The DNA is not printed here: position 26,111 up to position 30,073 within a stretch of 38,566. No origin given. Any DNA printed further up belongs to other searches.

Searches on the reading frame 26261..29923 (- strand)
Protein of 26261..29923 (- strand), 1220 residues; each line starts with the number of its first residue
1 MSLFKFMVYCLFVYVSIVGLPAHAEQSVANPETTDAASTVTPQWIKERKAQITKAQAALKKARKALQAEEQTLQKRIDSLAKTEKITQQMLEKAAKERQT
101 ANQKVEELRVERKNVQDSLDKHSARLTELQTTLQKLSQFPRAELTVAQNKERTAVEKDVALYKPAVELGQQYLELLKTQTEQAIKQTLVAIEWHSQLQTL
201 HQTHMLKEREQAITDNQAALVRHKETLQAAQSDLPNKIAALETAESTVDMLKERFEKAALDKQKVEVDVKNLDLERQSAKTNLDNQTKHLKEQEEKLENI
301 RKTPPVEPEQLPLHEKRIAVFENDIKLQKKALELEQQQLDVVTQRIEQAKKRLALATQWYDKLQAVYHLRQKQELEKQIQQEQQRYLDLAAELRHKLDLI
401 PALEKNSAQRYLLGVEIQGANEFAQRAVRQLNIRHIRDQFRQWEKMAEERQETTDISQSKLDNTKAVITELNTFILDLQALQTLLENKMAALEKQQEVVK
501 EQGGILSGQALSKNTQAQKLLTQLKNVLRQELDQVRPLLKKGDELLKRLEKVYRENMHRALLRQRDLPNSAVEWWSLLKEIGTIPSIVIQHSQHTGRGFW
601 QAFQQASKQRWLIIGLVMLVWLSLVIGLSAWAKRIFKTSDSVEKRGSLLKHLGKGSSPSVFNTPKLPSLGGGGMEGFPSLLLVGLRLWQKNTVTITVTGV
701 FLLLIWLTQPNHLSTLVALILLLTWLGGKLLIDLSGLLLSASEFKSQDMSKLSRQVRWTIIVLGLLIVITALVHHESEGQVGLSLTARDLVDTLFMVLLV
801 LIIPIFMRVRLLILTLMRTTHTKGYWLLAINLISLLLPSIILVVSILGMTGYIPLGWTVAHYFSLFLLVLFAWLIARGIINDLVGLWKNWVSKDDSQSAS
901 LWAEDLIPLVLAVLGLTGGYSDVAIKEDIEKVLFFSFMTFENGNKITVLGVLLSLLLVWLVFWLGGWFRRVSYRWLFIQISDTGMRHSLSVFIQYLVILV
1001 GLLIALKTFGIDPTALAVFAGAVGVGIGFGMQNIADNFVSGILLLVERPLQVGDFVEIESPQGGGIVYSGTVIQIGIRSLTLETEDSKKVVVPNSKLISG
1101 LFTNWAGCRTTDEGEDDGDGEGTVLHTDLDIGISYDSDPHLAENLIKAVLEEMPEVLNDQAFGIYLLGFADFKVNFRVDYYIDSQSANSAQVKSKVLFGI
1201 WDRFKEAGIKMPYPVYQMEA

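Call 37: search_protein_families(library=ncbifam, proteins=[window:26261-29923:-])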
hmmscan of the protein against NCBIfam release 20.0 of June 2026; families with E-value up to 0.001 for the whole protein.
window:26261-29923:- (1220 aa): 6 families
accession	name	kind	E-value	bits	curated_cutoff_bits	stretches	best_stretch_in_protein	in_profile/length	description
NF008438.0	PRK11281.1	equivalog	3e-34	118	991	1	984-1212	873-1080/1113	mechanosensitive channel MscK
NF008180.0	PRK10929.1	equivalog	1.3e-24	86.1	809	1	985-1219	871-1084/1109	miniconductance mechanosensitive channel MscM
NF007662.0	PRK10334.1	subfamily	1e-23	84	321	1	982-1216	62-273/286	small-conductance mechanosensitive channel MscS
NF047602.1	MscsSHelicob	equivalog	1.3e-18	67.4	400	1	977-1214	37-252/260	small-conductance mechanosensitive channel MscS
NF047601.1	MscSThanab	equivalog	5e-13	49.1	500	1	992-1216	71-272/280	small-conductance mechanosensitive channel MscS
NF008542.0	PRK11465.1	equivalog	2.6e-06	26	596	1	985-1097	513-614/741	mechanosensitive channel protein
